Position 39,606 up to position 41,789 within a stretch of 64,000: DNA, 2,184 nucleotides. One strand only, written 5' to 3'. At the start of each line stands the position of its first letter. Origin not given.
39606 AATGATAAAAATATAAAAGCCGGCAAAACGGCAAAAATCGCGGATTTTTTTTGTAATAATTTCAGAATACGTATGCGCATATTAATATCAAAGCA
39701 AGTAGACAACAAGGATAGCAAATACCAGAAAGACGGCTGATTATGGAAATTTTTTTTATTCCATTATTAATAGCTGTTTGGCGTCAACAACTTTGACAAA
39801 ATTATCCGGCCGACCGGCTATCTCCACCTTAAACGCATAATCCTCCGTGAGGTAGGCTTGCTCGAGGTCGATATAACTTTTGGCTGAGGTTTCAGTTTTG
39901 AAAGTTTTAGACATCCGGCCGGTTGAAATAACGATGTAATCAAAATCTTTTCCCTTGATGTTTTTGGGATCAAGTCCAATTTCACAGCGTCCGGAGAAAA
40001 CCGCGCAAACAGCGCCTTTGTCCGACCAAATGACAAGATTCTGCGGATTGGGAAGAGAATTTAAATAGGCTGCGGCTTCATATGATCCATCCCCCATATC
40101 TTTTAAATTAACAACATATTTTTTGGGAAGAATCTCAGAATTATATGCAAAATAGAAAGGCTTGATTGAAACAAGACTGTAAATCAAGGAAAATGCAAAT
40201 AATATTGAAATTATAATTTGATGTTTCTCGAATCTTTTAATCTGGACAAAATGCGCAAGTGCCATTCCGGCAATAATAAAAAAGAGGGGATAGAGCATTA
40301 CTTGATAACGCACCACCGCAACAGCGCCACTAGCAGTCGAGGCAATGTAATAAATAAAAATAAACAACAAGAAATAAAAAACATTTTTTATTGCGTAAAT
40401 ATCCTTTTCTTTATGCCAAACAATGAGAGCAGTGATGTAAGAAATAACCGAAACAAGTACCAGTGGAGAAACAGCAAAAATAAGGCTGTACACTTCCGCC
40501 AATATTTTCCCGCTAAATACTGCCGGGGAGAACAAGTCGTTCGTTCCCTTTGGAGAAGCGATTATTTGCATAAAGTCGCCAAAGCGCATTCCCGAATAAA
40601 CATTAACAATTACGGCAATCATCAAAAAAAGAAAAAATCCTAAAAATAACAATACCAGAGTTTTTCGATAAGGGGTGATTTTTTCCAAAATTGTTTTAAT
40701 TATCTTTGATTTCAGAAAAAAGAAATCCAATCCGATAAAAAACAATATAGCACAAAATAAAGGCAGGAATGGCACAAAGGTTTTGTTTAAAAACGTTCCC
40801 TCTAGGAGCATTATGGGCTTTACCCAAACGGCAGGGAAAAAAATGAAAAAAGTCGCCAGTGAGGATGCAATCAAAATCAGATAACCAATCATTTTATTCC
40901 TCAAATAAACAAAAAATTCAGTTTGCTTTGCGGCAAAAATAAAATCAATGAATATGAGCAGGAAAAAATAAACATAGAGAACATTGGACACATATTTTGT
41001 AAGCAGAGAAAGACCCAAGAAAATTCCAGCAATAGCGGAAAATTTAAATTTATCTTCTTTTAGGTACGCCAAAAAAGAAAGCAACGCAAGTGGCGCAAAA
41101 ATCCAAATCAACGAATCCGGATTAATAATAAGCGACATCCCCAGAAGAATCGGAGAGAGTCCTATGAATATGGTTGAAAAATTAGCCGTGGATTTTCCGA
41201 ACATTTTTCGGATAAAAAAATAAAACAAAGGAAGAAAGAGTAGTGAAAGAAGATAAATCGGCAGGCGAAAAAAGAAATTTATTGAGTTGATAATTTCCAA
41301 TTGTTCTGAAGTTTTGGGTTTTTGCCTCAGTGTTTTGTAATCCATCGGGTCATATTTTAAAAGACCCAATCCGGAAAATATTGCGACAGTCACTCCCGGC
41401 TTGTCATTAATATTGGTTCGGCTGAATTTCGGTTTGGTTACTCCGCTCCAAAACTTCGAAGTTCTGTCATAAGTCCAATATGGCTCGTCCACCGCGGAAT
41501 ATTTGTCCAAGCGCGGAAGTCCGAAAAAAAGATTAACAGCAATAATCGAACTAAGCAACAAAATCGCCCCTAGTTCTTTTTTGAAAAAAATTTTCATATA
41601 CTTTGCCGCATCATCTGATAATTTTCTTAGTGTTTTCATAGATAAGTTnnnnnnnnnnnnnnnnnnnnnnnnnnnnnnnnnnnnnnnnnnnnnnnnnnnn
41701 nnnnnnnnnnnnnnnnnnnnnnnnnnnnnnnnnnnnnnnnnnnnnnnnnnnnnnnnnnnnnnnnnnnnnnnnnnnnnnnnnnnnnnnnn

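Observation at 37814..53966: A 16-kb envelope glycosylation locus with two separately triplicated families of GT-C-like polytopic proteins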

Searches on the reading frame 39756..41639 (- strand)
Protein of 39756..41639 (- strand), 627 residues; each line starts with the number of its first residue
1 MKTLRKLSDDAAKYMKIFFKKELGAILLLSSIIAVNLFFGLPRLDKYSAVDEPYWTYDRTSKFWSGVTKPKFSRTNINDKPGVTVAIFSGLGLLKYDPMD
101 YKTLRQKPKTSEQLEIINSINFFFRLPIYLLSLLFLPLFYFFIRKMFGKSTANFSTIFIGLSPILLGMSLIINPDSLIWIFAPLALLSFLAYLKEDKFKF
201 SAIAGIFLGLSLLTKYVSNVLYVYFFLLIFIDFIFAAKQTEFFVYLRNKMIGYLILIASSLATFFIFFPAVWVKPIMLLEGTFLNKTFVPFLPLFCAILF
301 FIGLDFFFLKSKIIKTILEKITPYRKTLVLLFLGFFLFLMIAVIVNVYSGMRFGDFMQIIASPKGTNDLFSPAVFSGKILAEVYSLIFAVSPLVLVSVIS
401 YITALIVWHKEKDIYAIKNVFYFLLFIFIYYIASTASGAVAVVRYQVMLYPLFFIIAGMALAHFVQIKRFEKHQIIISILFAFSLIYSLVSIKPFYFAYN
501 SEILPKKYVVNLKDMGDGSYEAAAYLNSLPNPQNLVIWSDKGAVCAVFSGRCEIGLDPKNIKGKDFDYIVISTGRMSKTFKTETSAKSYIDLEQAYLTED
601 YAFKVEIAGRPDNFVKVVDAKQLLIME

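Call 4: search_protein_families(library=pfam, proteins=[window:39756-41639:-], max_evalue=0.01)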
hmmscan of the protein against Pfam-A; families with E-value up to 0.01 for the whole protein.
window:39756-41639:- (627 aa): 1 family
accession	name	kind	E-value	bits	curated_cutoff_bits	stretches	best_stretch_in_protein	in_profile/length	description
PF13231.12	PMT_2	-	1.4e-11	45.3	26.1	1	116-232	16-132/160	Dolichyl-phosphate-mannose-protein mannosyltransferase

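Call 5: search_protein_families(library=ncbifam, proteins=[window:39756-41639:-], max_evalue=0.01)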
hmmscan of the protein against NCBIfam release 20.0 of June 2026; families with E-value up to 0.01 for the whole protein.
window:39756-41639:- (627 aa): 1 family
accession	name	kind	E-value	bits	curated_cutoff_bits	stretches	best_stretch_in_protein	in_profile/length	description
TIGR03663.1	TIGR03663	subfamily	1.8e-05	24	126.25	1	115-279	64-234/435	flippase activity-associated protein Agl23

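Call 14: search_solved_structures(query=window:39756-41639:-, max_evalue=1)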
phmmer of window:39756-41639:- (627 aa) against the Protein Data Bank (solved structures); distinct sequences matched with E-value up to 1: 1.
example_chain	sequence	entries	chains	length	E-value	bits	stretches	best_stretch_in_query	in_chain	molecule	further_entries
9f5x_l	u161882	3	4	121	0.99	11.3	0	130-169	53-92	NADH:ubiquinone oxidoreductase 20,9 kD-like subunit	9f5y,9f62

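Call 16: find_homologous_proteins(query=window:39756-41639:-)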
Query window:39756-41639:- (627 aa): 487 proteins with E <= 0.001 among 8000 candidates; the best 120 are listed.
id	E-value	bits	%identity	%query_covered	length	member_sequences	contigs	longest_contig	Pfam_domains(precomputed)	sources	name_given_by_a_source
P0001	0.0e+0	1351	100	100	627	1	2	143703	PF13231.13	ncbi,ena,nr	ncbi:MAG: Uncharacterized protein Athens071425_540 [Parcubacteria group bacterium Athens0714_25]|nr:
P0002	0.0e+0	1204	88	100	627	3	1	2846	PF13231.13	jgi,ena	-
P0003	1.4e-270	917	70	97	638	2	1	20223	PF13231.13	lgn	-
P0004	1.7e-192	660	53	96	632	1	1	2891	PF13231.13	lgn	-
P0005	5.8e-185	635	51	94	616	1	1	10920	PF02366.25,PF13231.13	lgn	-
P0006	7.4e-185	634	49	97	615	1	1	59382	PF02366.25,PF13231.13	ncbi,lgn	-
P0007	1.8e-184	633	51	96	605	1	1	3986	PF02366.25,PF13231.13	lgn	-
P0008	2.0e-184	633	50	97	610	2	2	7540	PF02366.25,PF13231.13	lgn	-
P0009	2.6e-184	633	52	94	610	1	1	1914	PF13231.13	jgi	jgi:4-amino-4-deoxy-L-arabinose transferase-like glycosyltransferase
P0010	2.7e-184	632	51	95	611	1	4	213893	PF02366.25,PF13231.13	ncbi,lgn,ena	-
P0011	3.2e-184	632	50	97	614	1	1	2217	PF13231.13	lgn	-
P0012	7.6e-184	631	50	97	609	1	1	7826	PF02366.25,PF13231.13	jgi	jgi:4-amino-4-deoxy-L-arabinose transferase-like glycosyltransferase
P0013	9.9e-184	631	50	96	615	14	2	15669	PF02366.25,PF13231.13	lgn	-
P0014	2.6e-183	629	50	96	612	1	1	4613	PF02366.25,PF13231.13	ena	-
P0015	8.0e-183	628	51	97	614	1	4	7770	PF02366.25,PF13231.13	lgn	-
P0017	3.2e-182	626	49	98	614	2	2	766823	PF02366.25,PF13231.13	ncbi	ncbi:MAG: glycosyltransferase family 39 protein [Candidatus Moraniibacteriota bacterium]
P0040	3.6e-178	612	49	95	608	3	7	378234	PF02366.25,PF13231.13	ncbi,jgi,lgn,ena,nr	ncbi:MAG TPA: glycosyltransferase family 39 protein [Candidatus Moranbacteria bacterium]|nr:glycosyl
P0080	2.3e-168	580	48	94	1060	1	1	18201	PF12708.13,PF02366.25,PF13231.13,PF00295.24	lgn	-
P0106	1.1e-162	561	49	97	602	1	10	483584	PF02366.25,PF13231.13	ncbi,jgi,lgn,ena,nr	ncbi:MAG TPA: hypothetical protein DEA43_00405 [Candidatus Moranbacteria bacterium]|nr:hypothetical 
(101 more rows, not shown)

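Call 20: find_encoding_contigs(protein=P0080, flank=10000, max_places=3)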
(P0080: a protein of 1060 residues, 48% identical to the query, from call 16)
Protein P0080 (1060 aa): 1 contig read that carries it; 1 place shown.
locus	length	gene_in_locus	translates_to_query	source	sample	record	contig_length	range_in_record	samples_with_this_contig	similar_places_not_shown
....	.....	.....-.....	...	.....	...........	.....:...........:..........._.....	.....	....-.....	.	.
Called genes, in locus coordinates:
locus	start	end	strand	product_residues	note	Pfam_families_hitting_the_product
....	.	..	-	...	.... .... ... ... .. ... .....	-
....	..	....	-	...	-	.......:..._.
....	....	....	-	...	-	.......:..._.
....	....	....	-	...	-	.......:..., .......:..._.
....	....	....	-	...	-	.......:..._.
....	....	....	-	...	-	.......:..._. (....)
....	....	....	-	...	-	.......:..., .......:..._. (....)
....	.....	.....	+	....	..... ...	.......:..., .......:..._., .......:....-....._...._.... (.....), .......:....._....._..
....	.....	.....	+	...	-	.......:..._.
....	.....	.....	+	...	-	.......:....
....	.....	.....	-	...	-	?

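Call 27: find_encoding_contigs(protein=P0017, flank=10000, max_places=2)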
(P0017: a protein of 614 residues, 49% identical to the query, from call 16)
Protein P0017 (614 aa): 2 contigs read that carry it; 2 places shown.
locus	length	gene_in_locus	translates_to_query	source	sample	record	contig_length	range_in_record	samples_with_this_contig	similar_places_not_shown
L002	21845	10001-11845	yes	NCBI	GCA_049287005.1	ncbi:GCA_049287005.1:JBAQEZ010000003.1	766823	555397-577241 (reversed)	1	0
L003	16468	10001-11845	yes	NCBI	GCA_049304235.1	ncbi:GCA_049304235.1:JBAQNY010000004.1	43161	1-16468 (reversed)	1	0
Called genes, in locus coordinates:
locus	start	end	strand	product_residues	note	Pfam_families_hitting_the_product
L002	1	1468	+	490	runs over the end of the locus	PF01943:Polysacc_synt, PF13440:Polysacc_synt_3, PF03023:MurJ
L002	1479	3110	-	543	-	PF13231:PMT_2 (weak)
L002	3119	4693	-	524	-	PF02366:PMT, PF13231:PMT_2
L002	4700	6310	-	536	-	PF13231:PMT_2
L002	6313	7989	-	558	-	-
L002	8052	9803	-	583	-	PF02366:PMT, PF13231:PMT_2 (weak)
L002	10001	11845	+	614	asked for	PF02366:PMT, PF13231:PMT_2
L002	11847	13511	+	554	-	PF12708:Pect-lyase_RHGA_epim (weak), PF05048:NosD (faint), PF00295:Glyco_hydro_28, PF13229:Beta_helix (weak)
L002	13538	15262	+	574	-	-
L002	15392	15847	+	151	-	-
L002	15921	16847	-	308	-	PF03706:LPG_synthase_TM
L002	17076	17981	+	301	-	-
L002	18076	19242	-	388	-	PF13439:Glyco_transf_4, PF13477:Glyco_trans_4_2 (weak), PF13579:Glyco_trans_4_4, PF20706:GT4-conflict, PF00534:Glycos_transf_1, PF13692:Glyco_trans_1_4, PF13524:Glyco_trans_1_2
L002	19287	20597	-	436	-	PF03446:NAD_binding_2 (faint), PF03721:UDPG_MGDP_dh_N, PF03807:F420_oxidored (faint), PF00984:UDPG_MGDP_dh, PF03720:UDPG_MGDP_dh_C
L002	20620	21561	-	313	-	PF00535:Glycos_transf_2, PF10111:Glyco_tranf_2_2 (weak)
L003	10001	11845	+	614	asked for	PF02366:PMT, PF13231:PMT_2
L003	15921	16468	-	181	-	PF03706:LPG_synthase_TM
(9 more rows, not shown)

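Call 30: find_encoding_contigs(protein=P0040, flank=10000, max_places=1)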
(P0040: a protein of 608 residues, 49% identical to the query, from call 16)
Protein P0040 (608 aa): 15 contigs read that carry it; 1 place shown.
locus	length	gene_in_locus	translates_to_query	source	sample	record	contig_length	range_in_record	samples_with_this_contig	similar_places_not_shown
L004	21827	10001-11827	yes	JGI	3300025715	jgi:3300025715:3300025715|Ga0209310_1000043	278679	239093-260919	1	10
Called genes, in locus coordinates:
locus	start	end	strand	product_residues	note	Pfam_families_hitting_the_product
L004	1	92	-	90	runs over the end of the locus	-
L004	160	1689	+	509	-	PF01943:Polysacc_synt, PF13440:Polysacc_synt_3, PF03023:MurJ, PF01554:MatE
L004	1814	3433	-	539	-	PF13231:PMT_2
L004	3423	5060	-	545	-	PF13231:PMT_2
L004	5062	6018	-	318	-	PF00149:Metallophos (weak)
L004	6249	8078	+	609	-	PF02366:PMT, PF13231:PMT_2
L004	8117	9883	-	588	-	PF02366:PMT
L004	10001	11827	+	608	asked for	PF02366:PMT (weak), PF13231:PMT_2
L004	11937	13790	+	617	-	PF13231:PMT_2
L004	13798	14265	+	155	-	PF04138:GtrA_DPMS_TM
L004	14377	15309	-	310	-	PF03706:LPG_synthase_TM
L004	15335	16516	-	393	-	PF13439:Glyco_transf_4, PF13477:Glyco_trans_4_2, PF20706:GT4-conflict, PF00534:Glycos_transf_1, PF13692:Glyco_trans_1_4, PF13524:Glyco_trans_1_2 (weak)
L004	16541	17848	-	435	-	PF02737:3HCDH_N (faint), PF03446:NAD_binding_2 (faint), PF03721:UDPG_MGDP_dh_N, PF03807:F420_oxidored (faint), PF00984:UDPG_MGDP_dh, PF03720:UDPG_MGDP_dh_C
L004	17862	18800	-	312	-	PF00535:Glycos_transf_2, PF10111:Glyco_tranf_2_2 (weak)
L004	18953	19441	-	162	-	-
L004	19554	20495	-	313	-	PF00535:Glycos_transf_2, PF10111:Glyco_tranf_2_2 (weak)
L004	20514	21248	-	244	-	-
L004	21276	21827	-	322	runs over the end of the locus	PF14257:DUF4349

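Call 31: find_encoding_contigs(protein=P0106, flank=10000, max_places=1)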
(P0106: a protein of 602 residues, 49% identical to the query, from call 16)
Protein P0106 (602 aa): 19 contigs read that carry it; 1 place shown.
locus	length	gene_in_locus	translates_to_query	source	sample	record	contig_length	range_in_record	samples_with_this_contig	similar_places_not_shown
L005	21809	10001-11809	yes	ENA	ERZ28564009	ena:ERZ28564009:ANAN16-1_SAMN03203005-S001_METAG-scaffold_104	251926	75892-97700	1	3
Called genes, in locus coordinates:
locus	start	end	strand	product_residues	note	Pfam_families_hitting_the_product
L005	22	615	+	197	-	PF02223:Thymidylate_kin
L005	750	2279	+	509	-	PF01943:Polysacc_synt, PF13440:Polysacc_synt_3, PF03023:MurJ, PF01554:MatE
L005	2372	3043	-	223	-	-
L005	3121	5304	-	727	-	-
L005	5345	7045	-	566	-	PF02366:PMT (weak), PF13231:PMT_2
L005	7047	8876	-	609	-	PF02366:PMT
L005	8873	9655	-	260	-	PF00149:Metallophos, PF12850:Metallophos_2 (weak)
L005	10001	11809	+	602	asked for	PF02366:PMT (weak), PF13231:PMT_2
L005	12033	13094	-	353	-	PF00149:Metallophos, PF12850:Metallophos_2 (weak)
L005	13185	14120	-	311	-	PF03706:LPG_synthase_TM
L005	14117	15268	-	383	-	PF13439:Glyco_transf_4, PF20706:GT4-conflict, PF00534:Glycos_transf_1, PF13692:Glyco_trans_1_4, PF13524:Glyco_trans_1_2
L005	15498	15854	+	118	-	-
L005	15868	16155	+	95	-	-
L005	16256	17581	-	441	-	PF01210:NAD_Gly3P_dh_N (faint), PF02558:ApbA (weak), PF03446:NAD_binding_2 (weak), PF03721:UDPG_MGDP_dh_N, PF03807:F420_oxidored (faint), PF00984:UDPG_MGDP_dh, PF03720:UDPG_MGDP_dh_C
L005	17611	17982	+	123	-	-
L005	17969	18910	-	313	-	PF00535:Glycos_transf_2, PF10111:Glyco_tranf_2_2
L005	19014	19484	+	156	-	-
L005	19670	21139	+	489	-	-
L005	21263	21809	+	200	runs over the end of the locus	-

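Call 32: predict_structure(alignment_id=A3)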
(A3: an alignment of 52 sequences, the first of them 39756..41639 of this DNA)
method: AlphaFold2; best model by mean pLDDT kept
length: 627 residues; sequences in the alignment: 52
mean_pLDDT: 89.9   pTM: 0.92
mean pLDDT of the five models: 89.9, 88.6, 87.5, 86.5, 84.9
residues with pLDDT >= 90: 407; 70-90: 190; 50-70: 30; < 50: 0
segments of 3 or more residues with pLDDT < 50: none
pLDDT, mean of each block of 10 residues (from residue 1): 78 70 89 97 86 76 91 81 85 81 85 91 94 97 96 97 95 89 98 96 98 89 96 82 92 98 94 89 79 89 94 93 92 98 97 91 73 91 96 97 89 84 97 86 88 98 87 87 95 93 93 75 96 95 91 88 93 87 81 93 92 93 83
secondary structure, 60 per line:
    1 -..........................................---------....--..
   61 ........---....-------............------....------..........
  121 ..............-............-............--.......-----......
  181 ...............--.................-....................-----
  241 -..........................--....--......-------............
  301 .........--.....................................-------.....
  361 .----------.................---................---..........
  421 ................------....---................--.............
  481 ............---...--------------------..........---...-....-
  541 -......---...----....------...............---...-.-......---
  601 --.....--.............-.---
elements in order: H2-43 H53-56 H59-68 H72-75 H83-94 H101-104 H111-134 H136-147 H149-160 H163-169 H175-195 H198-214 H216-235 H242-267 H270-273 H276-281 H289-309 H312-348 H356-361 H372-388 H392-407 H411-436 H443-446 H450-465 H468-492 H519-528 E536-539 H542-547 E551-553 H558-561 E568-572 H573-582 H592-597 E603-607 E610-619

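Call 35: fold_search(model_id=the predicted structure, library=pdb)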
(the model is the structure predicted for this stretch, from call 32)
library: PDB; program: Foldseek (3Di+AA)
matches with E <= 10: 188; with E <= 0.001: 21
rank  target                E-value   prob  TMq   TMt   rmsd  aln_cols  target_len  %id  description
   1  8b6l_I                7.3e-07  1.00  0.44  0.41  12.8       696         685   14  Subtomogram average of the human Sec61-TRAP-OSTA-translocon (released 2022-12-07)
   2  8agc_A                1.1e-06  1.00  0.45  0.41  12.0       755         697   11  Structure of yeast oligosaccharylransferase complex with lipid-linked oligosaccharide and non-acceptor peptide bound (released 2022-12-07)
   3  8age_A                2.9e-06  1.00  0.43  0.42  10.8       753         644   12  Structure of yeast oligosaccharylransferase complex with acceptor peptide bound (released 2022-12-07)
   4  7e9s_A                3.6e-06  1.00  0.45  0.34  13.7       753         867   12  Archaeal oligosaccharyltransferase AglB from Archaeoglobus fulgidus in complex with an inhibitory peptide and a dolich (released 2021-09-08)
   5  7oci_F                5.0e-06  1.00  0.42  0.41  10.7       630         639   12  Cryo-EM structure of yeast Ost6p containing oligosaccharyltransferase complex (released 2022-02-16)
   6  8agb_A                7.2e-06  1.00  0.45  0.44  10.6       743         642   12  Structure of yeast oligosaccharylransferase complex with lipid-linked oligosaccharide bound (released 2022-12-07)
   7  9n9j_I                8.2e-06  1.00  0.44  0.41  12.2       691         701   13  Structure of a GRP94 folding intermediate engaged with a CCDC134- and FKBP11-bound secretory translocon (released 2025-11-19)
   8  6s7o_A                8.9e-06  1.00  0.45  0.43  11.4       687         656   13  Cryo-EM structure of human oligosaccharyltransferase complex OST-A (released 2019-12-18)
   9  3wak                  1.3e-05  1.00  0.44  0.33  13.9       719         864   12  Crystal structure of the Archaeoglobus fulgidus oligosaccharyltransferase (O29867_ARCFU) in the apo form (released 2013-10-30)
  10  3waj                  1.5e-05  1.00  0.45  0.37  12.7       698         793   12  Crystal structure of the Archaeoglobus fulgidus oligosaccharyltransferase (O29867_ARCFU) complex with Zn and sulfate (released 2013-10-30)
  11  5gmy_A                2.6e-05  1.00  0.44  0.34  13.1       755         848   12  Crystal structure of the Archaeoglobus fulgidus oligosaccharyltransferase (O29867_ARCFU) tethered with an acceptor pep (released 2017-02-01)
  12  6ftg_5                3.7e-05  1.00  0.40  0.40  12.7       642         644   11  Subtomogram average of OST-containing ribosome-translocon complexes from canine rough microsomal membranes (released 2018-03-21)
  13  6ezn_F                4.4e-05  1.00  0.38  0.37  15.0       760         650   12  Cryo-EM structure of the yeast oligosaccharyltransferase (OST) complex (released 2018-01-17)
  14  6c26_A                5.6e-05  1.00  0.42  0.41  12.1       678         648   14  The Cryo-EM structure of a eukaryotic oligosaccharyl transferase complex (released 2018-01-31)
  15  8pn9_A                1.3e-04  1.00  0.44  0.43  10.8       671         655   14  Structure of human oligosaccharyltransferase OST-A complex bound to NGI-1 (released 2024-05-08)
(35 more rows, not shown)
